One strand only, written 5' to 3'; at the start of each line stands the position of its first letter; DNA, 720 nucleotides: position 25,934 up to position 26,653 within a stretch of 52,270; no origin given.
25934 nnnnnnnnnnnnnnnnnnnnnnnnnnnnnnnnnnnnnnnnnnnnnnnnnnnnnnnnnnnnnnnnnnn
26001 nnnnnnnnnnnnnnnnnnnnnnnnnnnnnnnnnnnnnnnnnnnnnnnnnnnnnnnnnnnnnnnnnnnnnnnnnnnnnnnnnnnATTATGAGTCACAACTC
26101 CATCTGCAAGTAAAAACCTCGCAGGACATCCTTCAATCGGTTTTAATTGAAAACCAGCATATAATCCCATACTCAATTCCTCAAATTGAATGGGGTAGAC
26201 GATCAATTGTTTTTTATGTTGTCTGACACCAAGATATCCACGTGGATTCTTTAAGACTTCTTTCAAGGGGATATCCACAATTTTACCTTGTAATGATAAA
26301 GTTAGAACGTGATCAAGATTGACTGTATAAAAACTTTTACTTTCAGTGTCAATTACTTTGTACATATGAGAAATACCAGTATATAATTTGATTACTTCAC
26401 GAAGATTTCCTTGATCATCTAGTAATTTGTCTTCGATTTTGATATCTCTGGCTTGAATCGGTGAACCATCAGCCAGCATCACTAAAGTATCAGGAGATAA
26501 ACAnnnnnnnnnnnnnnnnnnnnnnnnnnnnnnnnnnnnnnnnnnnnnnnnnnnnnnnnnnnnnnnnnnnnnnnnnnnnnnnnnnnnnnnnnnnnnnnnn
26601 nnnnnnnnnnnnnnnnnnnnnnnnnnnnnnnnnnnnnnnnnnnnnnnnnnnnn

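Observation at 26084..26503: In-frame mini-intein splitting the P-loop of a viral kinesin motor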

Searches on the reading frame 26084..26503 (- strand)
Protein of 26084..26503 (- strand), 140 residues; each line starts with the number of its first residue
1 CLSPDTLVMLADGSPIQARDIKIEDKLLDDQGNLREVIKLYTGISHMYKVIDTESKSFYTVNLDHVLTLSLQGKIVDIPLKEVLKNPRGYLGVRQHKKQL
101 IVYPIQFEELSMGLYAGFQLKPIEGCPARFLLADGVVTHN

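Call 4: search_protein_families(library=pfam, proteins=[window:26084-26503:-], max_evalue=10)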
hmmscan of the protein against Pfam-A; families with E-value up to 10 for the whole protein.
window:26084-26503:- (140 aa): 1 family
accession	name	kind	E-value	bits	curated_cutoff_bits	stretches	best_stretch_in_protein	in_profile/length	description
PF05203.21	Hom_end_hint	-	6.7e-12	46.3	32.1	1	1-73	1-81/228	Hom_end-associated Hint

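Call 5: search_protein_families(library=ncbifam, proteins=[window:26084-26503:-], max_evalue=10)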
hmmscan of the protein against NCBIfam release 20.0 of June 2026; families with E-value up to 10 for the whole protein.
window:26084-26503:- (140 aa): 2 families
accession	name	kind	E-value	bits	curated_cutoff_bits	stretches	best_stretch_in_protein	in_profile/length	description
TIGR01445.1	intein_Nterm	domain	0.0032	18.4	24.5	1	1-53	1-40/83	intein N-terminal splicing region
NF038136.1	rSAM_Rv_intein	exception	0.22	10.3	700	1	1-38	76-115/574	intein-containing Rv2578c family radical SAM protein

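Call 6: search_solved_structures(query=window:26084-26503:-, max_evalue=10, show_alignments=3)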
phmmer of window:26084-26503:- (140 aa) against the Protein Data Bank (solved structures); distinct sequences matched with E-value up to 10: 10.
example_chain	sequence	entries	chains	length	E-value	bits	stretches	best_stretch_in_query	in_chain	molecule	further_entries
1gpp_A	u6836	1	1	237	0.0008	22.6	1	1-54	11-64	ENDONUCLEASE PI-SCEI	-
1dfa_A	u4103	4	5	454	0.0017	21.6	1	1-53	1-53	PI-SCEI ENDONUCLEASE | ENDONUCLEASE PI-SCEI | PI-SCEI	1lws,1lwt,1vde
9cop_A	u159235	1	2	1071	0.0037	20.5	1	1-53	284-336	V-type proton ATPase catalytic subunit A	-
6mwy_A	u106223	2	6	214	0.0047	20.1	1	1-69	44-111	Pre-mRNA-processing-splicing factor 8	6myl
1um2_A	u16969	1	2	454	0.0057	19.9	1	5-53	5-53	ENDONUCLEASE PI-SCEI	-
6mx6_A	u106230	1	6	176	0.0066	19.7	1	1-69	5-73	Pre-mRNA-processing-splicing factor 8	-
6owu_A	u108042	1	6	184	0.0072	19.6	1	1-69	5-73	PRP8 protein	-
1jva_A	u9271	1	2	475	0.012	18.8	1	5-53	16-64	VMA1-DERIVED HOMING ENDONUCLEASE X10SSS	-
1ef0_A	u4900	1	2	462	0.013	18.7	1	5-53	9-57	PI-SCEI ENDONUCLEASE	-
5uvg_A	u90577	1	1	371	0.16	15.2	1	1-84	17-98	Sphingomyelin phosphodiesterase 3,Sphingomyelin phosphodiesterase 3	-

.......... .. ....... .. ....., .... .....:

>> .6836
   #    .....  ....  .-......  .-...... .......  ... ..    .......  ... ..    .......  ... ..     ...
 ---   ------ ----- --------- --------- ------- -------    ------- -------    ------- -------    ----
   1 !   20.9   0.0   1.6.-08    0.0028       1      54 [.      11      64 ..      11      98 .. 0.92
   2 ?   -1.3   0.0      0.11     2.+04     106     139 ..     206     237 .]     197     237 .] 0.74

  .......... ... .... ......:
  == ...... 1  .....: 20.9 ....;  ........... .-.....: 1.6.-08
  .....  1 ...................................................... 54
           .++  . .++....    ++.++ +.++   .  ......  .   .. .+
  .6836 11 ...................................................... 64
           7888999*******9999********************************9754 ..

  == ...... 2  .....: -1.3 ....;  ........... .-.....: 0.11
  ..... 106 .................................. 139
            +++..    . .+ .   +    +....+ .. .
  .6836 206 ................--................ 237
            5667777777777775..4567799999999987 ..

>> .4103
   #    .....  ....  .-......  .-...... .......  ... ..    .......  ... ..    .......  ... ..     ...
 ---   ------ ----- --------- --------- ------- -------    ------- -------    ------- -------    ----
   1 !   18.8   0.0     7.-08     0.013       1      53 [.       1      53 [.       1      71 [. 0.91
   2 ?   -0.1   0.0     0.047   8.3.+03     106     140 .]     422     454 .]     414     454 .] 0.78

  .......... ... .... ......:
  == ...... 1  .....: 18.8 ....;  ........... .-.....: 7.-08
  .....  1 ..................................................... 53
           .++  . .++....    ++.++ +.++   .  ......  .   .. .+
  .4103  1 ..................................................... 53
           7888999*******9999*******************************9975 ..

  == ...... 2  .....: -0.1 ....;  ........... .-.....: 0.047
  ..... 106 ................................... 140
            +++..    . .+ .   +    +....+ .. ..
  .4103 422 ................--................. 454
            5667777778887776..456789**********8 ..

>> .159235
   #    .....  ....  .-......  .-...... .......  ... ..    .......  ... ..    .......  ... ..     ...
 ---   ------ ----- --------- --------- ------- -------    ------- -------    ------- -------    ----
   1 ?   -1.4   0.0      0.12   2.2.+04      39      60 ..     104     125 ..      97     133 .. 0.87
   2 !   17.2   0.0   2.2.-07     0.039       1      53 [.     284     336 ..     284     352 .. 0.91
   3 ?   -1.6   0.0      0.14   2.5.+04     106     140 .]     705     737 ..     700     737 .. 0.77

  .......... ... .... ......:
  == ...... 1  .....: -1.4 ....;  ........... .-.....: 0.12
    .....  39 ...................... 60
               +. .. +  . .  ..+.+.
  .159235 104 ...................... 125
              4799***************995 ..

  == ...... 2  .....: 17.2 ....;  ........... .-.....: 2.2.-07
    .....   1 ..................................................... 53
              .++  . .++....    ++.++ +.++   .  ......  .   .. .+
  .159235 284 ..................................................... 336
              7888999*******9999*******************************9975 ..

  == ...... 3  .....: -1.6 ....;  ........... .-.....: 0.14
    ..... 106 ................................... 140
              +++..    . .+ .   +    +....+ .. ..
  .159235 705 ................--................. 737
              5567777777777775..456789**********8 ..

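Call 13: find_homologous_proteins(query=window:26084-26503:-, max_evalue=0.001)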
Query window:26084-26503:-: 23 candidates shared short words with the query, none scored E <= 0.001.

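Call 27: search_solved_structures(query=A1, max_evalue=0.01, show_alignments=2)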
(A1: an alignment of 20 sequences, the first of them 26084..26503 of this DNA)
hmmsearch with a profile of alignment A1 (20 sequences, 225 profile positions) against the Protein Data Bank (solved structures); distinct sequences matched with E-value up to 0.01: 9.
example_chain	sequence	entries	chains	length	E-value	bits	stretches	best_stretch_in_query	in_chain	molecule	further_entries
1dfa_A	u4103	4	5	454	1.7e-22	84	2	1-55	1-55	PI-SCEI ENDONUCLEASE | ENDONUCLEASE PI-SCEI | PI-SCEI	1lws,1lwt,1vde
1um2_A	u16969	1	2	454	1.7e-21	80.8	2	4-55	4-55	ENDONUCLEASE PI-SCEI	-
9cop_A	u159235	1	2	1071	2.3e-21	80.3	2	1-55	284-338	V-type proton ATPase catalytic subunit A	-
1ef0_A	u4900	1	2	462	1.7e-20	77.5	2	4-55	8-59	PI-SCEI ENDONUCLEASE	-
1jva_A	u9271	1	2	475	1.9e-20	77.4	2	4-55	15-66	VMA1-DERIVED HOMING ENDONUCLEASE X10SSS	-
6mwy_A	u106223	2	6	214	2.8e-18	70.3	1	1-110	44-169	Pre-mRNA-processing-splicing factor 8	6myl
6mx6_A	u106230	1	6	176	5.3e-18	69.4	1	1-116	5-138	Pre-mRNA-processing-splicing factor 8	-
6owu_A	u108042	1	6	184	6.4e-18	69.1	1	1-115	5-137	PRP8 protein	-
1gpp_A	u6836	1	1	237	3.4e-17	66.7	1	1-224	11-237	ENDONUCLEASE PI-SCEI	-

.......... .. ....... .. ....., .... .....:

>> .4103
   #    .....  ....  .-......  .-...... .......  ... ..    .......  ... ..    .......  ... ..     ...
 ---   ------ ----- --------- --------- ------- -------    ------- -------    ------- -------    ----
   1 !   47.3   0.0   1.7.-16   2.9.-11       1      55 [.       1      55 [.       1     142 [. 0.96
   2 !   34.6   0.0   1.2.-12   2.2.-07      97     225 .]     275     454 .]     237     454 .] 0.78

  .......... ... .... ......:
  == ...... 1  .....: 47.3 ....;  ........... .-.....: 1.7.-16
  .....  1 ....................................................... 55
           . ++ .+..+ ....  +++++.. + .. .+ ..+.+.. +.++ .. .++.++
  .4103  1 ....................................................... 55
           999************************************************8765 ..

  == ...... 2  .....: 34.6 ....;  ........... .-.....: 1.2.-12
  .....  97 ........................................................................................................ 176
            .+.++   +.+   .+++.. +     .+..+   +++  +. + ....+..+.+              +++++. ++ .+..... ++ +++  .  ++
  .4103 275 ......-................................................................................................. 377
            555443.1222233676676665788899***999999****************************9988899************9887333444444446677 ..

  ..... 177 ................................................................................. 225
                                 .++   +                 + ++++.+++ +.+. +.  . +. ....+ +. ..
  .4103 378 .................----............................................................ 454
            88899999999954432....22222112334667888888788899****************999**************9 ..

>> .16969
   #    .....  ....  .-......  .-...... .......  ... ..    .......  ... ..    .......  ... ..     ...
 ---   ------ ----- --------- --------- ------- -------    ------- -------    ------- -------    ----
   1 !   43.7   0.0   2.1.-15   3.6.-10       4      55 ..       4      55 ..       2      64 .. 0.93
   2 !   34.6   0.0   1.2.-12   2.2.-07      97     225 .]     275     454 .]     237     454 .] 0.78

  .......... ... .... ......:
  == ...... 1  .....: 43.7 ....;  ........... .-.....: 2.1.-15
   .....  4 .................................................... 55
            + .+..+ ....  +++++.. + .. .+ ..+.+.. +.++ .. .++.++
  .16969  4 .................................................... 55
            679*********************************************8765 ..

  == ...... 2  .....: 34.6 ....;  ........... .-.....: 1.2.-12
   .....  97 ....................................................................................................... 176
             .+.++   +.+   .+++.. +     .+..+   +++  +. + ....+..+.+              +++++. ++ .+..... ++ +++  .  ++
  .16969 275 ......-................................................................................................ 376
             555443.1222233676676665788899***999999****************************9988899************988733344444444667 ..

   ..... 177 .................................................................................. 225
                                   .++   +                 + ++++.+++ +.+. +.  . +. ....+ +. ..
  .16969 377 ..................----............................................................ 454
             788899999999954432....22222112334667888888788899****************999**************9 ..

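Call 31: predict_structure(alignment_id=A1)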
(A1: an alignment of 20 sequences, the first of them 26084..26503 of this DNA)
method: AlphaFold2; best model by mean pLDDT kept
length: 140 residues; sequences in the alignment: 20
mean_pLDDT: 96.2   pTM: 0.88
mean pLDDT of the five models: 96.2, 96.1, 96.0, 96.0, 96.0
residues with pLDDT >= 90: 134; 70-90: 6; 50-70: 0; < 50: 0
segments of 3 or more residues with pLDDT < 50: none
pLDDT, mean of each block of 10 residues (from residue 1): 97 97 97 95 97 97 97 97 96 95 98 97 93 95
secondary structure, 60 per line:
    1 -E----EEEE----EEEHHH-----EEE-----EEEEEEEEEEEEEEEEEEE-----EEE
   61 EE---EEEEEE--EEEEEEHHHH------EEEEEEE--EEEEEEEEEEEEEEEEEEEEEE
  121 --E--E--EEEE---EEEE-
elements in order: E7-10 E15-17 E26-28 E34-52 E58-62 E66-71 E74-79 H80-83 E90-96 E99-120 E129-132 E136-139

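Call 34: fold_search(model_id=the predicted structure, library=pdb)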
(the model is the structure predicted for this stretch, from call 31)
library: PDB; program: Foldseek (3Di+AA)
matches with E <= 10: 342; with E <= 0.001: 70
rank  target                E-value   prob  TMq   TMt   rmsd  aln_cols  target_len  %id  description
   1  6mx6_A                7.8e-11  1.00  0.83  0.81   3.2       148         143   22  The Prp8 intein of Cryptococcus neoformans (released 2019-10-23)
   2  6mwy_A                3.3e-10  1.00  0.82  0.82   3.2       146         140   25  The Prp8 intein of Cryptococcus gattii (released 2019-11-06)
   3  1gpp                  2.2e-09  1.00  0.76  0.50  10.8       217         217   19  Crystal structure of the S.cerevisiae Homing Endonuclease PI-SceI Domain I (released 2002-09-19)
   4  6qaz                  9.2e-07  1.00  0.73  0.80   2.8       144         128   17  Crystal structure of gp41-1 intein (released 2019-11-13)
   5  4kl5_B                9.2e-07  1.00  0.71  0.70   3.6       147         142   18  Crystal structure of NpuDnaE intein (released 2013-09-04)
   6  9hth_B                9.7e-07  1.00  0.68  0.57   4.9       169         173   12  Crystal structure of the fused, cysteine-less Aes123 PolB1 split intein (with S1A, N159A mutations) (released 2025-05-07)
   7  4oz6_A                1.1e-06  1.00  0.81  0.67   3.5       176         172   18  Structure of the Branched Intermediate in Protein Splicing (released 2014-05-14)
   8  9hth_A                1.2e-06  1.00  0.66  0.56   5.1       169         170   13  Crystal structure of the fused, cysteine-less Aes123 PolB1 split intein (with S1A, N159A mutations) (released 2025-05-07)
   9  4kl5_A                1.5e-06  1.00  0.73  0.73   3.5       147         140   18  Crystal structure of NpuDnaE intein (released 2013-09-04)
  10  6riz                  1.9e-06  1.00  0.73  0.80   2.8       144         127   17  Crystal structure of gp41-1 intein (C1A, F65W, D107C) (released 2020-04-29)
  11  1am2                  4.4e-06  1.00  0.81  0.64   3.2       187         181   14  GYRA INTEIN FROM MYCOBACTERIUM XENOPI (released 1998-06-24)
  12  1mi8                  4.9e-06  1.00  0.74  0.74   3.3       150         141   17  2.0 Angstrom crystal structure of a DnaB intein from Synechocystis sp. PCC 6803 (released 2003-08-19)
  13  6tmm_BBB              7.9e-06  1.00  0.66  0.60   4.6       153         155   12  BIL2 domain from T.thermophila BUBL1 locus (C1A-N143A) (released 2020-12-16)
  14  2keq_MODEL_1_A        1.1e-05  1.00  0.71  0.71   3.9       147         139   18  Solution structure of DnaE intein from Nostoc punctiforme (released 2009-05-19)
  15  6bs8_C                1.4e-05  1.00  0.69  0.77   3.7       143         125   15  The class 3 DnaB intein from Mycobacterium smegmatis (released 2018-11-21)
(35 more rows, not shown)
